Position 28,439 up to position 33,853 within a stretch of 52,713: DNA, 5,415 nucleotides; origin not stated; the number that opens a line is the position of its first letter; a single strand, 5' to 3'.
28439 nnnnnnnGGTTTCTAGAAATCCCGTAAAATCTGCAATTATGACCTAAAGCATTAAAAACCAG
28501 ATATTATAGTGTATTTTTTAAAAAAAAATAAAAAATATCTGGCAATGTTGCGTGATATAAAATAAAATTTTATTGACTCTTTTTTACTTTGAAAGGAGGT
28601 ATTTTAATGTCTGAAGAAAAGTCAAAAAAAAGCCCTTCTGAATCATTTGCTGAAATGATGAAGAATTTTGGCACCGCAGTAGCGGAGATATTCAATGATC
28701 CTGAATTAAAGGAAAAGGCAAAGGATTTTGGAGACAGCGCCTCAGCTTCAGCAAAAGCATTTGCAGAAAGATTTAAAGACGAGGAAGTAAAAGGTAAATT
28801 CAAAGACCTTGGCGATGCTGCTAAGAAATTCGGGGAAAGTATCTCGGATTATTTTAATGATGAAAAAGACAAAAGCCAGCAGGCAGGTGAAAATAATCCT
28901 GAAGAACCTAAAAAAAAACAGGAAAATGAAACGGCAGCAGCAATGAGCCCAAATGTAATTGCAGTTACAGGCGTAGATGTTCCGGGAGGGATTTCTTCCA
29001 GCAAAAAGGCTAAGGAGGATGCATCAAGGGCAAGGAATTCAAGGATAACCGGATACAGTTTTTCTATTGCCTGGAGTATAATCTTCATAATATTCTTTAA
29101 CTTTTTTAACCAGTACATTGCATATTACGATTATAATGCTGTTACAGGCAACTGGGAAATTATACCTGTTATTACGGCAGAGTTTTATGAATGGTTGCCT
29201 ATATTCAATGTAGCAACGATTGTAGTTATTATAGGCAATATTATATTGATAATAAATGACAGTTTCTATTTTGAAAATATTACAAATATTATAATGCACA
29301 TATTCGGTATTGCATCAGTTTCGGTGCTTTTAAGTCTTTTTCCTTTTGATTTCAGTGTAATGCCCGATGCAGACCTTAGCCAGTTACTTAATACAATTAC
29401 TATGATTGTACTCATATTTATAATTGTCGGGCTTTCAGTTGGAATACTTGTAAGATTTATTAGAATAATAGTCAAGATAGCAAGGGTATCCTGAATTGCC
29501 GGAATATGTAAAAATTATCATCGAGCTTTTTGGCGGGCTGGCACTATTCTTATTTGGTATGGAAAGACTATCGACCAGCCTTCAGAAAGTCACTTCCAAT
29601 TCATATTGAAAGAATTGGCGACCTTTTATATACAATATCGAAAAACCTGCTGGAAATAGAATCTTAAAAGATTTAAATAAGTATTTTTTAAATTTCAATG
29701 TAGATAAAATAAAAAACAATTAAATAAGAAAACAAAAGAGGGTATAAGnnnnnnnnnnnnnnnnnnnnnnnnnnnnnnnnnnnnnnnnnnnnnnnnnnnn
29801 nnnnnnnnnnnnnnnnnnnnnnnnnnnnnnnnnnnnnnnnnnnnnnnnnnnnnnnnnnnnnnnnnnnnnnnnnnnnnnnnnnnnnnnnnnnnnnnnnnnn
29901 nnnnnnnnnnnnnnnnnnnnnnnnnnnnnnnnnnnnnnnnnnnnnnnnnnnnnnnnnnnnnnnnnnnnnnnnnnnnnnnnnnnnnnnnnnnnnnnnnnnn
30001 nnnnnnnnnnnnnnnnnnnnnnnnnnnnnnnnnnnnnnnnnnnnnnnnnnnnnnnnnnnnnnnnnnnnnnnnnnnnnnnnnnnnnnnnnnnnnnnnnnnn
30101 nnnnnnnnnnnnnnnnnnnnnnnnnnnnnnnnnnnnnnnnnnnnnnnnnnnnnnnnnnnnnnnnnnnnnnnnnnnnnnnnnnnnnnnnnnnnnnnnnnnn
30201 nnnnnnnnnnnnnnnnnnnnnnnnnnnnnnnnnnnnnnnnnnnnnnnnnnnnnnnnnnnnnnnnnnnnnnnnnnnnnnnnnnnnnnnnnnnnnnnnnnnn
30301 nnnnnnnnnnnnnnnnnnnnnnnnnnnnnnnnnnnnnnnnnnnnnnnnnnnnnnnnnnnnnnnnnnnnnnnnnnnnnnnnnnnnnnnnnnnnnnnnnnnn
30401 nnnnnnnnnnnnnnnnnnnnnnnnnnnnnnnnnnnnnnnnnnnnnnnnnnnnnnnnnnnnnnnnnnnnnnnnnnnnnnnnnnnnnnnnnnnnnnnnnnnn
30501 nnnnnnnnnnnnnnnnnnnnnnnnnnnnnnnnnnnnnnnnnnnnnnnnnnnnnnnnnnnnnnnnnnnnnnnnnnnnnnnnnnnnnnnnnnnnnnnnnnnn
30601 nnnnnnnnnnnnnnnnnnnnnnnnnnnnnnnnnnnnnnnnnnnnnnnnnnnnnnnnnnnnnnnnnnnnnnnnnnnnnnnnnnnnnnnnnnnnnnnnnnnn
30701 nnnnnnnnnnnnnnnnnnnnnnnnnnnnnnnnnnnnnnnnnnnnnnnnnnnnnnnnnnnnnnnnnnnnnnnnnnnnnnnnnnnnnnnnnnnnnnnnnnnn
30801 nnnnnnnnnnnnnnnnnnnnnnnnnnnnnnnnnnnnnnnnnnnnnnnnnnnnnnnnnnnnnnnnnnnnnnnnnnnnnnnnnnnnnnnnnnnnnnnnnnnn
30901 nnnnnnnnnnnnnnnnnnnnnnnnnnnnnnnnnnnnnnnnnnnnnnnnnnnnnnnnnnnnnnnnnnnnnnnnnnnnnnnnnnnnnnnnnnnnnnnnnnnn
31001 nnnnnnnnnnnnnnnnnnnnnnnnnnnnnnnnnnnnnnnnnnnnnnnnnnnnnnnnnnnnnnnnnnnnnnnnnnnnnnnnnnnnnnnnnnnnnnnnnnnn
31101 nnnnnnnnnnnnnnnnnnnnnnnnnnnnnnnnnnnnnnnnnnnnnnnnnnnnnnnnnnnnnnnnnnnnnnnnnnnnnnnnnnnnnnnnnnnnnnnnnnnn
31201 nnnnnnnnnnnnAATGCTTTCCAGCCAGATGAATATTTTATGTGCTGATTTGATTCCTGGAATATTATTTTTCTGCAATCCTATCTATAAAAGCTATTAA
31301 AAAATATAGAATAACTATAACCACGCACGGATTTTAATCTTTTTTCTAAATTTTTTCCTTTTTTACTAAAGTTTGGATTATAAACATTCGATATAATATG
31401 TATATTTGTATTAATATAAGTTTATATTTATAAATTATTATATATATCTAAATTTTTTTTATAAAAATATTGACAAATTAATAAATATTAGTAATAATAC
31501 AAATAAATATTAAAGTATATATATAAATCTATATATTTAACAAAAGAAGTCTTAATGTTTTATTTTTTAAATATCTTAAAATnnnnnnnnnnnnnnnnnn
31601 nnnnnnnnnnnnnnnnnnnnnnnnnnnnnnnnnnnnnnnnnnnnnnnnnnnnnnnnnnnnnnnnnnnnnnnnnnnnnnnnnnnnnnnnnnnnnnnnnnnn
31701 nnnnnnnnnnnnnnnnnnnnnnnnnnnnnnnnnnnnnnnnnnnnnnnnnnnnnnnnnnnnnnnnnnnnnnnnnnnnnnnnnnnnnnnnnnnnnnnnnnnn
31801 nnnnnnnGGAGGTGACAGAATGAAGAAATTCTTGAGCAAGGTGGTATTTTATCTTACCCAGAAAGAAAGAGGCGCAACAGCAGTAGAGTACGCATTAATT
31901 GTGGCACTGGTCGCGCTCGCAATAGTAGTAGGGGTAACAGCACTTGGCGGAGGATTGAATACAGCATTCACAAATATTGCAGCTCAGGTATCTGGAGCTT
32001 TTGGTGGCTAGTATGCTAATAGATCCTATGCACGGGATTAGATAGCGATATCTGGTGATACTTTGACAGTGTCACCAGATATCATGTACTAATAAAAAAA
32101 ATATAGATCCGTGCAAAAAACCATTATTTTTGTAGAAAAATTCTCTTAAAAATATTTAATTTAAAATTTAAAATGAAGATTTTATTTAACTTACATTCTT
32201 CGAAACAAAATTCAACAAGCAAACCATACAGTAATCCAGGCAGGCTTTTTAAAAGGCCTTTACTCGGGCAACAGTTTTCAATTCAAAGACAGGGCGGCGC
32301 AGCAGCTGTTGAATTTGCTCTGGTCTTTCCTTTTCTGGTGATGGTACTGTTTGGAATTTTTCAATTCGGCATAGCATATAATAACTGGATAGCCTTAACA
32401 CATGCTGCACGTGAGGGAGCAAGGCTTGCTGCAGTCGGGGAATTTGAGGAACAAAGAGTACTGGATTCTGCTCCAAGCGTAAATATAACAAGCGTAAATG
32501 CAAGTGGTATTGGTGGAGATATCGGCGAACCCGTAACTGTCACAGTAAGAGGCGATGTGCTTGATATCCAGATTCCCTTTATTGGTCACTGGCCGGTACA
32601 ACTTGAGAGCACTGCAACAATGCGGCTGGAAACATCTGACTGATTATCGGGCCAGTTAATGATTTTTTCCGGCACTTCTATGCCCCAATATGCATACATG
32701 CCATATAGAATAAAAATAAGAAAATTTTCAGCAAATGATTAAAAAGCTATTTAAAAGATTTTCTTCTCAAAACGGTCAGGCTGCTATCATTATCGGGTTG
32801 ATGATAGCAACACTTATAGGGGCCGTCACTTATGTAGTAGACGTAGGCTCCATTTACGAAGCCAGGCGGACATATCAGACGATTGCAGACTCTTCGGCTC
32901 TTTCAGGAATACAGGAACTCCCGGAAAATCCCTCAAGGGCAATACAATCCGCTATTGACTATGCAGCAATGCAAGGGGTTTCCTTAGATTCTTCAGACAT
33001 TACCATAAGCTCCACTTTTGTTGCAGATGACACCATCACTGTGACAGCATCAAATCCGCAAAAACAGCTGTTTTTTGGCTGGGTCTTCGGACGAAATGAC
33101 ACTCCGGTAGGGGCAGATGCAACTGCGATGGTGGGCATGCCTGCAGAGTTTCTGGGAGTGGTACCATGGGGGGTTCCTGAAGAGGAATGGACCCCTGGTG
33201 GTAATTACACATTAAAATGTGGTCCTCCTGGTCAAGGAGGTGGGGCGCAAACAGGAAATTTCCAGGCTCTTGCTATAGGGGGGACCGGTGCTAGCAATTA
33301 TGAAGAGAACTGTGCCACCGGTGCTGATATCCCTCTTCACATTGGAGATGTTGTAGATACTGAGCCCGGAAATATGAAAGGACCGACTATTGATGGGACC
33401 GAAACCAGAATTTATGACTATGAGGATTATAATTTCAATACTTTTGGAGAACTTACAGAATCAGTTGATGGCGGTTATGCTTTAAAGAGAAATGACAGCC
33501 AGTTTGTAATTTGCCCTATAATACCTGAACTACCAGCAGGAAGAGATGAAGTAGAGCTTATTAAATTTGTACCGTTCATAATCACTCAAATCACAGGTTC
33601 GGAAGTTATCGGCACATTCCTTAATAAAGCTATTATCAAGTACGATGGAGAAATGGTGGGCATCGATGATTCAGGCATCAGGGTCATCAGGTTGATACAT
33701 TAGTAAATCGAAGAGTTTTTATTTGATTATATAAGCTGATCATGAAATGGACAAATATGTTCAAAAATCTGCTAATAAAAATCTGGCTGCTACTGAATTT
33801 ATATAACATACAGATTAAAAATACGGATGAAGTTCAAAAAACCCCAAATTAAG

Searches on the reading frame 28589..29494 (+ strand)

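Call 33: search_protein_families(library=pfam, proteins=[window:28589-29494:+], max_evalue=1)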
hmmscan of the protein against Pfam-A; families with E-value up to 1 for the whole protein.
window:28589-29494:+ (301 aa): 1 family
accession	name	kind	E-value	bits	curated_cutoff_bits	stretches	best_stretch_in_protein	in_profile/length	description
PF11553.14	DUF3231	-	0.14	12.2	29.6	1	53-93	33-73/165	Protein of unknown function (DUF3231)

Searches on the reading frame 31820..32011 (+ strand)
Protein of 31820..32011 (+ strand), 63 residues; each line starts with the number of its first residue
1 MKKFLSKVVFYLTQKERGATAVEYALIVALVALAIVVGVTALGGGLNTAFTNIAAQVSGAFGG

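Call 5: search_protein_families(library=pfam, proteins=[window:31820-32011:+], max_evalue=0.01)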
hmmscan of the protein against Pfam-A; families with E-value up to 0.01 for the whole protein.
window:31820-32011:+ (63 aa): 2 families
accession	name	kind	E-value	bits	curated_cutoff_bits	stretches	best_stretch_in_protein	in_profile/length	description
PF04964.19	Flp_Fap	-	3.6e-16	59.1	32.2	1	16-56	5-45/46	Flp/Fap pilin component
PF14029.11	DUF4244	-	0.0041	17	27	1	12-53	6-48/54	Protein of unknown function (DUF4244)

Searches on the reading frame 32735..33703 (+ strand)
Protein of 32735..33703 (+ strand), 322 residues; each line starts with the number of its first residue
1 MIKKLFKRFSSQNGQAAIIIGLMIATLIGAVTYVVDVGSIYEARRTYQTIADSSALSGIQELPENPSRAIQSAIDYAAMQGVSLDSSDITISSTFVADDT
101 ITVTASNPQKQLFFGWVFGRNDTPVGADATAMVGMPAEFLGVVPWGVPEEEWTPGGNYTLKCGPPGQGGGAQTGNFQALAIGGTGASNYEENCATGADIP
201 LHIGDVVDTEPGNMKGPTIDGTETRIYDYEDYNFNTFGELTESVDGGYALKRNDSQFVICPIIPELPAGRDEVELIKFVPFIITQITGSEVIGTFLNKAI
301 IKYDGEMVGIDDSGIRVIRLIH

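Call 5: search_protein_families(library=pfam, proteins=[window:32735-33703:+], max_evalue=0.01)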
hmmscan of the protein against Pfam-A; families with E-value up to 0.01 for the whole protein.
window:32735-33703:+ (322 aa): 1 family
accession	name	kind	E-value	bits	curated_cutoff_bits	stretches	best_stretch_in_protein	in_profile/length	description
PF13400.11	Tad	-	6.1e-07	30.1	22.3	1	14-58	1-44/47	Putative Flp pilus-assembly TadE/G-like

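Call 6: search_protein_families(library=ncbifam, proteins=[window:32735-33703:+], max_evalue=0.01)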
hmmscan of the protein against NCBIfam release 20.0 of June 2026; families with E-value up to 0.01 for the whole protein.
window:32735-33703:+ (322 aa): 1 family
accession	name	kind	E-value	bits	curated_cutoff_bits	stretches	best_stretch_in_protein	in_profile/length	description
TIGR03816.1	tadE_like_DECH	hypoth_equivalog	1.7e-05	25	50.95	1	13-97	2-86/109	Rv3654c family TadE-like protein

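Call 33: search_protein_families(library=pfam, proteins=[window:32735-33703:+], max_evalue=1)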
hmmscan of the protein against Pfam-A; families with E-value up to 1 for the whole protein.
window:32735-33703:+ (322 aa): 1 family
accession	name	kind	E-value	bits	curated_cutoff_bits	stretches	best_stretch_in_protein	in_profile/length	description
PF13400.11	Tad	-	6.1e-07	30.1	22.3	1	14-58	1-44/47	Putative Flp pilus-assembly TadE/G-like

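Call 53: find_homologous_proteins(query=window:32735-33700:+, max_evalue=0.001)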
Query window:32735-33700:+ (322 aa): 60 proteins with E <= 0.001 among 1975 candidates.
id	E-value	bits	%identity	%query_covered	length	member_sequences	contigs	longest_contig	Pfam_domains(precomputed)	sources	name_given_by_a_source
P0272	1.8e-212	722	100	100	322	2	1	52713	PF13400.12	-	-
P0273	7.7e-138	477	65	98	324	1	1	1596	PF13400.12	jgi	jgi:hypothetical protein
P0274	1.0e-122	427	60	96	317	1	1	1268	PF13400.12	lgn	-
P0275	2.3e-121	423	58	99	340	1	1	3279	PF13400.12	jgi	jgi:hypothetical protein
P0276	5.5e-120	418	58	99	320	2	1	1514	PF13400.12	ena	-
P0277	2.8e-119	416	57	100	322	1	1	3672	PF13400.12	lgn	-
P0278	3.6e-119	416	60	98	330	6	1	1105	PF13400.12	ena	-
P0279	5.6e-118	412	58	100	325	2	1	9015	PF13400.12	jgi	jgi:hypothetical protein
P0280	7.4e-117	408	56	100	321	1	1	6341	PF13400.12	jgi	jgi:Flp pilus assembly protein TadG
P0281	2.2e-115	403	59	100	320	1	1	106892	PF13400.12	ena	-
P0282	1.6e-114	400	56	100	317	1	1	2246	PF13400.12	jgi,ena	-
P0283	6.9e-114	398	56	100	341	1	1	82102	PF13400.12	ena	-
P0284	5.3e-113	395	56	99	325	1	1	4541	PF13400.12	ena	-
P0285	3.6e-111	389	55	97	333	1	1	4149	PF13400.12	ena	-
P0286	8.3e-104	365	54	100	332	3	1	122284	PF13400.12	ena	-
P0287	5.3e-98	346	53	99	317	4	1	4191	PF13400.12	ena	-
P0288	9.3e-97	342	51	99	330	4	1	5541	PF13400.12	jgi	-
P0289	8.7e-94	332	49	98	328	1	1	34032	PF13400.12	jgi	jgi:hypothetical protein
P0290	1.7e-92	328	49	99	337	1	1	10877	PF13400.12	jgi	jgi:hypothetical protein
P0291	5.2e-91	323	49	99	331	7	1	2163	PF13400.12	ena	-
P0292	6.3e-91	323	50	100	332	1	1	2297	PF13400.12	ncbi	-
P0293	1.9e-90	321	49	98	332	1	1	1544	PF13400.12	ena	-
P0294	2.0e-90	321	50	99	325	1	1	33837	PF13400.12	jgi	-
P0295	3.3e-90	321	51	99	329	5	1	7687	PF13400.12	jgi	jgi:hypothetical protein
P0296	5.5e-89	317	48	98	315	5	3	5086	PF13400.12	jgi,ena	-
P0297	8.7e-89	316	49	98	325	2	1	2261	PF13400.12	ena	-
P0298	2.5e-88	314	49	98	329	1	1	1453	PF13400.12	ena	-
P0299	5.6e-88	313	48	100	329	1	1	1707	PF13400.12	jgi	-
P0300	1.9e-87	311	49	100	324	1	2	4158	PF13400.12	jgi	-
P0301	2.7e-87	311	49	100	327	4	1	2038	PF13400.12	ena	-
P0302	3.6e-87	311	47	98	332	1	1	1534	PF13400.12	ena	-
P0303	3.8e-87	310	48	98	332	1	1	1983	PF13400.12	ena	-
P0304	7.0e-87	310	46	100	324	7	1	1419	PF13400.12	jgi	jgi:Flp pilus assembly protein TadG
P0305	2.7e-86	308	47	98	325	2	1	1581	PF13400.12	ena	-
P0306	2.9e-86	308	47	100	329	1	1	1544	PF13400.12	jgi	-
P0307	3.9e-86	307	47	98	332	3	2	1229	PF13400.12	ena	-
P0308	7.2e-86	306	46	98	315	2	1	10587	PF13400.12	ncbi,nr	ncbi:MAG: Tad domain-containing protein [Actinomycetia bacterium]|nr:Tad domain-containing protein [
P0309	8.0e-86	306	45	99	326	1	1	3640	PF13400.12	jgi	jgi:Flp pilus assembly protein TadG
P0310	3.2e-85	304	47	100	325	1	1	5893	PF13400.12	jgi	jgi:hypothetical protein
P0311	5.6e-85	303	46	99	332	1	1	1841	PF13400.12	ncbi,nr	ncbi:MAG: pilus assembly protein TadG-related protein [Actinobacteria bacterium]|nr:pilus assembly p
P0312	8.0e-85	303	46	98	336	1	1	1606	PF13400.12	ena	-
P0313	8.0e-85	303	46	100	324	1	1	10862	PF13400.12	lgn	-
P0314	1.2e-84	302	45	100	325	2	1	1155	PF13400.12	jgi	-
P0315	2.0e-83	298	45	100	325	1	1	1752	PF13400.12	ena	-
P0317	2.8e-82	294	46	100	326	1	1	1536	PF13400.12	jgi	jgi:hypothetical protein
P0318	4.0e-82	294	46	98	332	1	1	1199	PF13400.12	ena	-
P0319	1.9e-81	292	46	98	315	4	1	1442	PF13400.12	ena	-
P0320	3.0e-81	291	47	98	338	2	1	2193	PF13400.12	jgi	jgi:hypothetical protein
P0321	8.4e-81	290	45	98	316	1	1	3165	PF13400.12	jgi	jgi:hypothetical protein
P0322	2.8e-80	288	45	99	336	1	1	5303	PF13400.12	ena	-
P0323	9.3e-80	286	44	100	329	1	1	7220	PF13400.12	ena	-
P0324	7.0e-77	277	43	99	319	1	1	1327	PF13400.12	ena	-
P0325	3.0e-75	271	47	97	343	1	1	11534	PF13400.12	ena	-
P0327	4.7e-69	251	45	97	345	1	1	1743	PF13400.12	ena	-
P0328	2.3e-62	229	45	98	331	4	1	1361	PF13400.12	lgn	-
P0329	6.8e-58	214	41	99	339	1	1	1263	PF13400.12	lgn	-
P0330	4.0e-52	195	38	99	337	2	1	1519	PF13400.12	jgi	jgi:hypothetical protein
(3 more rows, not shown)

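Call 63: predict_structure(alignment_id=A2)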
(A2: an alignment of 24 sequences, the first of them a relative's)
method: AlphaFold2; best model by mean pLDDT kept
length: 322 residues; sequences in the alignment: 24
mean_pLDDT: 80.1   pTM: 0.69
mean pLDDT of the five models: 80.1, 79.1, 74.6, 68.7, 65.8
residues with pLDDT >= 90: 67; 70-90: 196; 50-70: 48; < 50: 11
segments of 3 or more residues with pLDDT < 50: 1-3, 166-173
pLDDT, mean of each block of 10 residues (from residue 1): 52 66 77 72 83 88 86 90 87 70 79 59 77 89 89 84 55 67 89 92 91 82 83 83 78 88 83 91 86 84 82 82 78
secondary structure, 60 per line:
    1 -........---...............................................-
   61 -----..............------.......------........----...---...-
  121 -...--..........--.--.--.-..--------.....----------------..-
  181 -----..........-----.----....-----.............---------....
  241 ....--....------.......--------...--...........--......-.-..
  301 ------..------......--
elements in order: H2-9 H13-59 H66-79 E89-92 E99-106 E111-113 E122-124 E127-136 E157-161 H186-195 E206-209 H215-227 H237-240 E241-244 E247-250 E257-263 E272-274 E277-287 E290-295 E315-320

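Call 65: fold_search(model_id=the predicted structure, library=pdb)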
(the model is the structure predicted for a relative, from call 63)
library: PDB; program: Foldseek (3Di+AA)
matches with E <= 10: 113; with E <= 0.001: 0
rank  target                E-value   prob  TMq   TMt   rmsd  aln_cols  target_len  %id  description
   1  2kmv_MODEL_1_A        6.8e-01  0.13  0.13  0.20  11.6       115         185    8  Solution structure of the nucleotide binding domain of the human Menkes protein in the ATP-free form (released 2009-12-01)
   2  8ikj                  7.6e-01  0.02  0.11  0.08  20.7       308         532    8  Cryo-EM structure of the inactive CD97 (released 2024-02-14)
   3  2a84                  2.1e+00  0.09  0.12  0.14   6.3        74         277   12  Crystal structure of A Pantothenate synthetase complexed with ATP (released 2006-02-21)
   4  7oxj_A                2.3e+00  0.01  0.08  0.14  18.7       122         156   11  ttSlyD with M8A pseudo-wild-type S2 peptide (released 2022-03-16)
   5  4odl_A                2.5e+00  0.03  0.08  0.15   9.1        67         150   12  Structure of SlyD from Thermus thermophilus in complex with S2 peptide (released 2015-01-14)
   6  4dt4                  2.5e+00  0.02  0.08  0.14  14.4       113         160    9  Crystal structure of the PPIase-chaperone SlpA with the chaperone binding site occupied by the linker of the purificatio (released 2012-07-04)
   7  9brq_3                3.0e+00  0.02  0.06  0.05  13.1        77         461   13  Intact V-ATPase State 3 and synaptophysin complex in mouse brain isolated synaptic vesicles (released 2024-06-19)
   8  4efk_B                3.2e+00  0.08  0.12  0.14   6.1        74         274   11  Pantothenate synthetase in complex with N,N-DIMETHYLTHIOPHENE-3-SULFONAMIDE (released 2013-03-13)
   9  4ef6_A                3.3e+00  0.07  0.12  0.13   6.3        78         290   10  Crystal Structure of Mycobacterium tuberculosis Pantothenate synthetase in complex with fragment 1 (released 2013-03-13)
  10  6k0k_B                3.3e+00  0.05  0.06  0.04  10.2        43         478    9  Crystal structure of Escherichia coli pyruvate kinase II (released 2020-05-13)
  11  5d80_F                3.3e+00  0.04  0.06  0.05   9.4        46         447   13  Crystal Structure of Yeast V1-ATPase in the Autoinhibited Form (released 2016-06-08)
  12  5i7p                  3.6e+00  0.02  0.07  0.14   9.4        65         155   20  Crystal structure of Fkbp12-IF(SlyD), a chimeric protein of human Fkbp12 and the insert in flap domain of Ecoli SlyD (released 2017-03-08)
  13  5uxd_B                3.8e+00  0.08  0.11  0.12   7.2        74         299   15  Crystal structure of macrolide 2'-phosphotransferase MphH from Brachybacterium faecium in complex with azithromycin (released 2017-08-23)
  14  5uxd_A                3.8e+00  0.01  0.10  0.11  17.4       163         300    9  Crystal structure of macrolide 2'-phosphotransferase MphH from Brachybacterium faecium in complex with azithromycin (released 2017-08-23)
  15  2pcr_C                4.0e+00  0.06  0.14  0.18   8.2       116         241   10  Crystal structure of Myo-inositol-1(or 4)-monophosphatase (aq_1983) from Aquifex Aeolicus VF5 (released 2007-10-02)
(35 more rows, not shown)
